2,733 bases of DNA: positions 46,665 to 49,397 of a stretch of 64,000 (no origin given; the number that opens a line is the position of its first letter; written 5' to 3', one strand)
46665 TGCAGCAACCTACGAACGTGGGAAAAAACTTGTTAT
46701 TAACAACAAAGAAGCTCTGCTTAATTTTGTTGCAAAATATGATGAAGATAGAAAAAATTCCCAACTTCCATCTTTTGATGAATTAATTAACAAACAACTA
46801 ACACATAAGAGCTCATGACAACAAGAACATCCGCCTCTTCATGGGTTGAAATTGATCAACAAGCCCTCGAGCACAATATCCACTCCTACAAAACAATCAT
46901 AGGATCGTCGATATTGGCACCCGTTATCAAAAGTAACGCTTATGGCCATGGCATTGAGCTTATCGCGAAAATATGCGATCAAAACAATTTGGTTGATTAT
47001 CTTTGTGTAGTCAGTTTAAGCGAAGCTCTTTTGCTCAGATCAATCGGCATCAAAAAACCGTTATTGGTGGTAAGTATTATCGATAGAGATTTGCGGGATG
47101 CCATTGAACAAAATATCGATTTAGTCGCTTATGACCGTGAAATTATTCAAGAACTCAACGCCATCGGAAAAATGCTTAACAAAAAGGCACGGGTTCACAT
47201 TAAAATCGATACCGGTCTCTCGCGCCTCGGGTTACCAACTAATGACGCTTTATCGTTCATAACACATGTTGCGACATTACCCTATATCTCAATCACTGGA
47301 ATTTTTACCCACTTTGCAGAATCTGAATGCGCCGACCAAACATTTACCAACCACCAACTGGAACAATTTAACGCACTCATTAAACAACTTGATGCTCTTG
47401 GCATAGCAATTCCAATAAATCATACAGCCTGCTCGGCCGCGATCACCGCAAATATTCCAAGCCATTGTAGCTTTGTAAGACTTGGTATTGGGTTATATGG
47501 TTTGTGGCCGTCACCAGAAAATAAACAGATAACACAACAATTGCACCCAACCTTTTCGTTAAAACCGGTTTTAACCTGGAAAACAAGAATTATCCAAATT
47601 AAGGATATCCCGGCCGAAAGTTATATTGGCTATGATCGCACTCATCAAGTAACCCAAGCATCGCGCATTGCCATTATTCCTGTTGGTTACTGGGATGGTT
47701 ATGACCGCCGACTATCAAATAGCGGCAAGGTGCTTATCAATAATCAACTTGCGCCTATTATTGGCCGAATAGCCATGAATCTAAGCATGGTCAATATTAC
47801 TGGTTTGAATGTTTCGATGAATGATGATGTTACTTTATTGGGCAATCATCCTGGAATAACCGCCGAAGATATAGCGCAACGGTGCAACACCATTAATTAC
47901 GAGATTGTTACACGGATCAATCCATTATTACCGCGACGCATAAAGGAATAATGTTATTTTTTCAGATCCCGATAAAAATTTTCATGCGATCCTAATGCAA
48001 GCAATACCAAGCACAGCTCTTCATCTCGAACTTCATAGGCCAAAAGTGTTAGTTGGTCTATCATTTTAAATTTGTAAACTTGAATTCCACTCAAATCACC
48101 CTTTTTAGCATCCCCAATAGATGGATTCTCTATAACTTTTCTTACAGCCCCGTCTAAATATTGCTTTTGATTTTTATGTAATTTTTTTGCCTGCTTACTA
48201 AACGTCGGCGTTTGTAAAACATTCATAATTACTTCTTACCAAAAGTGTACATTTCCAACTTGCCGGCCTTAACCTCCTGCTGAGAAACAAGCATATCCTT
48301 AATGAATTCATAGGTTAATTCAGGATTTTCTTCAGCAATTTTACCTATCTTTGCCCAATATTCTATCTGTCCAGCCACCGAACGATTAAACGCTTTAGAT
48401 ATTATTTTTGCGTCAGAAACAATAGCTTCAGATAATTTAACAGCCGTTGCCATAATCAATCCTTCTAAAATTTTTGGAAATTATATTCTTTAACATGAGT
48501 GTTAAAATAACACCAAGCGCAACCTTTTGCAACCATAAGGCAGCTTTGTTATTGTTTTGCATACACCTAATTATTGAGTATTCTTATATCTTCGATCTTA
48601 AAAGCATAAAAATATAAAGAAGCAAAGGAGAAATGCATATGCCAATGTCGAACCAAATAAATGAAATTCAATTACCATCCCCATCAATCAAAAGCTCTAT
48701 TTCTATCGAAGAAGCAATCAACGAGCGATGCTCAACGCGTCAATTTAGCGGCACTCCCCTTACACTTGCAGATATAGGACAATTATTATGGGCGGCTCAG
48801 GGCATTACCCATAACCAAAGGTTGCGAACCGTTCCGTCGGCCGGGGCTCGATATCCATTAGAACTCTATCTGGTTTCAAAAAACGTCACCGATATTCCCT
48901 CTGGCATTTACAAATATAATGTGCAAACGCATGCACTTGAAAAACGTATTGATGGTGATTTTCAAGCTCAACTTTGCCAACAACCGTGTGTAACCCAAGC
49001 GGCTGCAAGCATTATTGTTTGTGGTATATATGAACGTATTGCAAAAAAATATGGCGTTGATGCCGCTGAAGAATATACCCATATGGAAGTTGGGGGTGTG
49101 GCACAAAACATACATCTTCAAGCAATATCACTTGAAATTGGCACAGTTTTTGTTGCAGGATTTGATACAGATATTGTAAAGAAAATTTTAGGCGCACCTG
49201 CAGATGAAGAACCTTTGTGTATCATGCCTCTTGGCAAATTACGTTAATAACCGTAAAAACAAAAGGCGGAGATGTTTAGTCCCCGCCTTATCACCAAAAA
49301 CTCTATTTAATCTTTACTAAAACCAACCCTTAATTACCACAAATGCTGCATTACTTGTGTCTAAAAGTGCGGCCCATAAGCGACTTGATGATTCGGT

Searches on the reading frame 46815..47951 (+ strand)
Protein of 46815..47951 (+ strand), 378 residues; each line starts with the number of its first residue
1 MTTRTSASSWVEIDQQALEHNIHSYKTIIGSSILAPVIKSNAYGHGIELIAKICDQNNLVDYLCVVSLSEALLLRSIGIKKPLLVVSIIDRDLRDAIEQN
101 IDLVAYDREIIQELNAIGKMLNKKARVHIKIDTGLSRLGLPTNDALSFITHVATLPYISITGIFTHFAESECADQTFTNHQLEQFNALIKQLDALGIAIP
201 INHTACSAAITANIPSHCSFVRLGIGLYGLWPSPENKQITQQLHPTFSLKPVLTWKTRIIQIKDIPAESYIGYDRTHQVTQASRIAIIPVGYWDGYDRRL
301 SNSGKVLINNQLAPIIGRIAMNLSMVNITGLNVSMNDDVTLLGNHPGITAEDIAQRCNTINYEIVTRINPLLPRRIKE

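Call 75: search_protein_families(library=pfam, proteins=[window:46815-47951:+], max_evalue=0.0001)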
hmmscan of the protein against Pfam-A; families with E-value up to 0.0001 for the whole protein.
window:46815-47951:+ (378 aa): 2 families
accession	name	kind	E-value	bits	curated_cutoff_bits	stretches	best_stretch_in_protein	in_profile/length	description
PF01168.26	Ala_racemase_N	-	1.2e-56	192.3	24.1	1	13-230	1-218/220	Alanine racemase, N-terminal domain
PF00842.27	Ala_racemase_C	-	3e-40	137.2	25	1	252-375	1-126/127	Alanine racemase, C-terminal domain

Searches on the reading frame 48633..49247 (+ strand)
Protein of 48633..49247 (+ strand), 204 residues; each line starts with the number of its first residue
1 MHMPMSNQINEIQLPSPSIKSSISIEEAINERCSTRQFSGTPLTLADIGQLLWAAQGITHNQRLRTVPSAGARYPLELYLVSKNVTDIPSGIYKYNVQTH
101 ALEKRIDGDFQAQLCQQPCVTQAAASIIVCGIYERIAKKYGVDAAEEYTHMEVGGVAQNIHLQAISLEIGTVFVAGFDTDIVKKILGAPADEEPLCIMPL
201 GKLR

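Call 75: search_protein_families(library=pfam, proteins=[window:48633-49247:+], max_evalue=0.0001)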
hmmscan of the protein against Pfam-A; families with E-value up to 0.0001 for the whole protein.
window:48633-49247:+ (204 aa): 1 family
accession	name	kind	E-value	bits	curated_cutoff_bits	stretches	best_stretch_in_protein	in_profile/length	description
PF00881.29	Nitroreductase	-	4.1e-24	86.1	23.5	1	29-202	1-167/167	Nitroreductase family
